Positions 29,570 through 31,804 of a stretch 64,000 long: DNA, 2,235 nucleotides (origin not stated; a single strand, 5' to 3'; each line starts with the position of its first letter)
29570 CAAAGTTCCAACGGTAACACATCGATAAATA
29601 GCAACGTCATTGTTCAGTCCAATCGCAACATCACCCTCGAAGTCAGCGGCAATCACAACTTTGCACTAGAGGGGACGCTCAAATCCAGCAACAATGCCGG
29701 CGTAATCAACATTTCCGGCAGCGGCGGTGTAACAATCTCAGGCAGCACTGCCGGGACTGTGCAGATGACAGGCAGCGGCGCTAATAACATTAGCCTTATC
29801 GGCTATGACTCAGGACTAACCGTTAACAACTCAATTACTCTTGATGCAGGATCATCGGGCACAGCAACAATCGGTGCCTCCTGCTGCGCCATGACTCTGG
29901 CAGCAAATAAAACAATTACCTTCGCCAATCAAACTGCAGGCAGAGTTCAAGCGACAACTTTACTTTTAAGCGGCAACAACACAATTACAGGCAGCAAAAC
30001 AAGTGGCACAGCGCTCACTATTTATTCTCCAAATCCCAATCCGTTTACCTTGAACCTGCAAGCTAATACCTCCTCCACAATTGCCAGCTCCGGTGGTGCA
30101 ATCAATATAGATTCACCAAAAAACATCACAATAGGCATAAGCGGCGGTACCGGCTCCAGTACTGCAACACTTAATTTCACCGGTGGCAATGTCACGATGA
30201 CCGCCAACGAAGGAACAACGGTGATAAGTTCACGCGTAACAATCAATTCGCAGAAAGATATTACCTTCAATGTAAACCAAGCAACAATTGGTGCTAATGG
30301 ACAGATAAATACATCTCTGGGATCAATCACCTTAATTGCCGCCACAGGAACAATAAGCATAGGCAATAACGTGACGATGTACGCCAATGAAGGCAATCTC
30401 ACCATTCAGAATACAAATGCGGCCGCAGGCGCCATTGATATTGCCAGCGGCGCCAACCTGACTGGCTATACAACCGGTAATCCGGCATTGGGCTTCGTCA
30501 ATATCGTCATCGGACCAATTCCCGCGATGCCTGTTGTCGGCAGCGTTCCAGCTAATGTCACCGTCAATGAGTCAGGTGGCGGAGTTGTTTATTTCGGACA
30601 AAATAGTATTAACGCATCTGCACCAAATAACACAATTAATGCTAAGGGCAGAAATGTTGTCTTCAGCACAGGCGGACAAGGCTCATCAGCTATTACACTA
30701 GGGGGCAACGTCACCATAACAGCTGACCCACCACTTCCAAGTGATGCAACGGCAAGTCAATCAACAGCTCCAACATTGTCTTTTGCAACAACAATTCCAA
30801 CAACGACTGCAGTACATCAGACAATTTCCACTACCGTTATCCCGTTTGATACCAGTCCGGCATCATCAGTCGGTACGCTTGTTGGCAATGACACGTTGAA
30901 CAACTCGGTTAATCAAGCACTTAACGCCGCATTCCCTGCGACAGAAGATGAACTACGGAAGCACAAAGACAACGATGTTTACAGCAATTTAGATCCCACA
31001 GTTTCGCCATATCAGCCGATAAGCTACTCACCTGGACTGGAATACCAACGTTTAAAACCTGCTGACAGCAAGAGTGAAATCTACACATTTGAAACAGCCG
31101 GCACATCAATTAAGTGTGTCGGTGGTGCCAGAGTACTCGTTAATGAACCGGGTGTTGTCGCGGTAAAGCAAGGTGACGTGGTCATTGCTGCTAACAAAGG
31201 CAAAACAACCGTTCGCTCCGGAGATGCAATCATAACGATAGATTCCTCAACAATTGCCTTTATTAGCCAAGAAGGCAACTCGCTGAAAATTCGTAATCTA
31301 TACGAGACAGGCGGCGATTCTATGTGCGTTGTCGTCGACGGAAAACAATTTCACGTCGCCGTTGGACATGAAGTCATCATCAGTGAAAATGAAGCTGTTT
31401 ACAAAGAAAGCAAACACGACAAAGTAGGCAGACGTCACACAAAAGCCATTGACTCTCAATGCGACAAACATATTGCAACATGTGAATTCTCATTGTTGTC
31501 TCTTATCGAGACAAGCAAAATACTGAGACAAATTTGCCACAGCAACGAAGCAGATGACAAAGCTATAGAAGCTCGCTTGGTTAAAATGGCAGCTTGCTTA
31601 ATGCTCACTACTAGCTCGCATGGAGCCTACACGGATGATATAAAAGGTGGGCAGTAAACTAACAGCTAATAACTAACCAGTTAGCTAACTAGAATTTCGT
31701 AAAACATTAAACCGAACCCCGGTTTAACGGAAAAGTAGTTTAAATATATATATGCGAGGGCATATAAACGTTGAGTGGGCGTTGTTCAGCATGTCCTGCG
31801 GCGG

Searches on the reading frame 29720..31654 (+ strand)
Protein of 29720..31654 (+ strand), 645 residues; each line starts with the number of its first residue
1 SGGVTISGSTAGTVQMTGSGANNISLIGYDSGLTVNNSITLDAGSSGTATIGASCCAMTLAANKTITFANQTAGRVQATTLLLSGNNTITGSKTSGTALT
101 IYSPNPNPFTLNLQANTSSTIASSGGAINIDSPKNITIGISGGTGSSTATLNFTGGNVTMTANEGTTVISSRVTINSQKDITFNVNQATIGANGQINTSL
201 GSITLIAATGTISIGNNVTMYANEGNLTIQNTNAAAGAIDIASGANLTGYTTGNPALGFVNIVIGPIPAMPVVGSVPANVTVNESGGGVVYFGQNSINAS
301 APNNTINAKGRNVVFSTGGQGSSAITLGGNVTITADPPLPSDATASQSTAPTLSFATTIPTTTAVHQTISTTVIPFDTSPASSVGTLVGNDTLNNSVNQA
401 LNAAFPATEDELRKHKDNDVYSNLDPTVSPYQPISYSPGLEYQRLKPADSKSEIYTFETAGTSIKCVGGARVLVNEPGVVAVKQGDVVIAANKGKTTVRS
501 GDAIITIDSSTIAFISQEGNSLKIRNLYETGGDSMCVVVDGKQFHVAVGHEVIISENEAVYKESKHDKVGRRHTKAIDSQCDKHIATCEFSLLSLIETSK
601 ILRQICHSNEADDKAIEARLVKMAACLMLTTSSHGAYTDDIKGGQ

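Call 17: find_homologous_proteins(query=window:29720-31654:+, max_evalue=0.001)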
Query window:29720-31654:+ (645 aa): 5 proteins with E <= 0.001 among 8000 candidates.
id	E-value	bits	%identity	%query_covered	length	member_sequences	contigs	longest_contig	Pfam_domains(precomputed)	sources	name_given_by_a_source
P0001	2.0e-200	685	57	98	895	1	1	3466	-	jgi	-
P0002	1.8e-113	398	50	66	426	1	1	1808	-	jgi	jgi:hypothetical protein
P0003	6.7e-85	304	35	97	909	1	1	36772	-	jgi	jgi:hypothetical protein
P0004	7.8e-42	162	43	24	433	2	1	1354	-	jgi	jgi:hypothetical protein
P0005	2.0e-7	48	47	18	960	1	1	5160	-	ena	-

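Call 18: find_encoding_contigs(protein=P0003, flank=10000)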
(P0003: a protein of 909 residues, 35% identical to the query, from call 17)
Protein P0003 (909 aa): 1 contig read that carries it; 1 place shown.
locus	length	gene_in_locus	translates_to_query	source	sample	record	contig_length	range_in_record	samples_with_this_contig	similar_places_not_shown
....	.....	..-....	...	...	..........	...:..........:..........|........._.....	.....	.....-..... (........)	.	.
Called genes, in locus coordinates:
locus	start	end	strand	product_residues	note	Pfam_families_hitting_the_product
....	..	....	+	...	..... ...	-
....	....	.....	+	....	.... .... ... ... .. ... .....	-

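Call 19: find_encoding_contigs(protein=P0001, flank=10000)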
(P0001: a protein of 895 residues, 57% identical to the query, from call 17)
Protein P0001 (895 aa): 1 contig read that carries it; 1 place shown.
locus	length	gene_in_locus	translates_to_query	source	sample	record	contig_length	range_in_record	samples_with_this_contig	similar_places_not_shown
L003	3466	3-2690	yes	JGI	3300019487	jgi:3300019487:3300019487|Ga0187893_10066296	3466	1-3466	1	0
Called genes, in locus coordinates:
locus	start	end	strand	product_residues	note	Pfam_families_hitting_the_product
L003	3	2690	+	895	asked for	?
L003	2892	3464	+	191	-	?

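Call 22: search_protein_families(library=ncbifam, proteins=[window:29720-31654:+], max_evalue=1)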
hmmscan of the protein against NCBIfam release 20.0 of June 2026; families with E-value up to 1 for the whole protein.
window:29720-31654:+ (645 aa): 0 families

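Call 23: search_solved_structures(query=window:29720-31654:+, max_evalue=1)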
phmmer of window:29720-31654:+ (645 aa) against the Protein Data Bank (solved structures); distinct sequences matched with E-value up to 1: 0.

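Call 40: predict_structure(alignment_id=A4)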
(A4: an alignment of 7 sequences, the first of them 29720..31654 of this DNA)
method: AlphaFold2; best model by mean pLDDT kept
length: 645 residues; sequences in the alignment: 7
mean_pLDDT: 72.7   pTM: 0.54
mean pLDDT of the five models: 72.7, 72.6, 68.7, 67.6, 64.7
residues with pLDDT >= 90: 181; 70-90: 255; 50-70: 79; < 50: 130
segments of 3 or more residues with pLDDT < 50: 340-451, 632-645
pLDDT, mean of each block of 10 residues (from residue 1): 57 59 80 86 86 88 92 93 95 92 89 95 95 92 86 95 87 94 93 92 91 95 90 90 91 65 80 79 83 87 87 87 92 75 27 25 22 23 28 30 31 27 31 32 37 59 73 67 84 79 83 87 85 75 79 79 64 71 77 81 80 80 72 45 35
secondary structure, 60 per line:
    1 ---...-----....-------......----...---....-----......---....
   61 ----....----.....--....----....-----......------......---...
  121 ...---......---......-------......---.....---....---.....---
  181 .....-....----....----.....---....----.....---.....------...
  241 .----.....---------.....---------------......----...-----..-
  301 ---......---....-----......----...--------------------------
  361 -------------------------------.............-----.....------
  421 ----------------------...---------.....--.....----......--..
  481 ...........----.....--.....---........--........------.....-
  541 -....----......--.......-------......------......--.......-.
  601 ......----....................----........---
elements in order: E4-6 E12-15 E23-28 E33-35 E39-42 E48-53 E57-60 E65-68 E73-77 E80-83 E88-91 E97-102 E109-114 E118-123 E127-132 E136-141 E149-154 E158-162 E166-169 E173-177 E181-185 E187-190 E195-198 E203-207 E211-214 E219-223 E227-231 E238-241 E246-250 E260-264 E280-285 E290-292 E304-309 E313-316 E325-327 E332-334 H392-404 H410-414 E443-445 E455-459 E462-466 E471-476 E479-491 E496-500 E503-507 E511-518 E521-528 E535-539 E542-545 E550-555 H558-564 E572-577 E584-589 H592-598 H600-606 H611-630 H635-642

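Call 45: fold_search(model_id=the predicted structure, library=pdb)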
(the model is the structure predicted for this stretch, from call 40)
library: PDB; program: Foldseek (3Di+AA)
matches with E <= 10: 324; with E <= 0.001: 0
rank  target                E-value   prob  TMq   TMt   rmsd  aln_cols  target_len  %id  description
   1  4m0h_A                5.8e-03  1.00  0.14  0.39   3.6       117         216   11  Crystal structure of a putative anti-sigma factor (BDI_1681) from Parabacteroides distasonis ATCC 8503 at 2.50 A resol (released 2013-10-16)
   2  6ovk_R                1.2e-02  1.00  0.13  0.37   3.5       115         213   10  Crystal Structure of the Pseudomonas capeferrum Anti-sigma Regulator PupR C-terminal Cell-surface Signaling Domain in  (released 2020-03-04)
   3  6n2b_B                7.7e-02  0.28  0.14  0.23  24.9       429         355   12  The Crystal Structure of Caldicellulosiruptor kristjanssonii Tapirin C-terminal domain (released 2018-12-19)
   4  6n2b_A                3.0e-01  0.15  0.13  0.21  24.4       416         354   12  The Crystal Structure of Caldicellulosiruptor kristjanssonii Tapirin C-terminal domain (released 2018-12-19)
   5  9h6g_A                3.4e-01  0.18  0.08  0.06  10.8       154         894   12  Inactive Bacteroides ovatus GH98 endoxylanase E361A in complex with arabino-xylooligosaccharide (released 2025-11-05)
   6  2odl                  3.6e-01  0.84  0.23  0.37   8.8       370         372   12  Crystal structure of the HMW1 secretion domain from Haemophilus influenzae (released 2007-08-21)
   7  4d6e_A                3.8e-01  0.15  0.08  0.09  15.3       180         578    8  Crystal structure of a family 98 glycoside hydrolase catalytic module (Sp3GH98) in complex with the blood group A-tris (released 2014-11-26)
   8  4d6c                  3.8e-01  0.14  0.08  0.09  11.7       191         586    6  Crystal structure of a family 98 glycoside hydrolase catalytic module (Sp3GH98)(L19 mutant) (released 2014-11-26)
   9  2wmk_B                3.9e-01  0.16  0.08  0.09  15.6       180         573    8  Crystal structure of the catalytic module of a family 98 glycoside hydrolase from Streptococcus pneumoniae SP3-BS71 (S (released 2009-07-14)
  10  2wmi_B                3.9e-01  0.15  0.08  0.09  15.4       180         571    8  Crystal structure of the catalytic module of a family 98 glycoside hydrolase from Streptococcus pneumoniae SP3-BS71 in (released 2009-07-14)
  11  8cpk_A                4.1e-01  0.75  0.26  0.41   9.8       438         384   11  Crystal structure of EtpA secretion domain from Enterotoxigenic Escherichia coli (released 2024-01-10)
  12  4d72_A                4.1e-01  0.13  0.08  0.09  12.1       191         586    6  Crystal structure of a family 98 glycoside hydrolase catalytic module (Sp3GH98) in complex with the type 2 blood group (released 2015-01-21)
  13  2wmi_A                4.3e-01  0.13  0.08  0.09  15.3       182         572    8  Crystal structure of the catalytic module of a family 98 glycoside hydrolase from Streptococcus pneumoniae SP3-BS71 in (released 2009-07-14)
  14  7rj7_B                4.5e-01  0.30  0.08  0.15   8.2       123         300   13  CRYSTAL STRUCTURE OF AP2 ASSOCIATED KINASE 1 ISOFORM 1 COMPLEXED WITH LIGAND 2-(1-AMINO-3-METHYLBUTYL)-6- (PYRIDIN-4-Y (released 2022-02-23)
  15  2wmk_A                5.2e-01  0.15  0.08  0.09  13.7       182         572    6  Crystal structure of the catalytic module of a family 98 glycoside hydrolase from Streptococcus pneumoniae SP3-BS71 (S (released 2009-07-14)
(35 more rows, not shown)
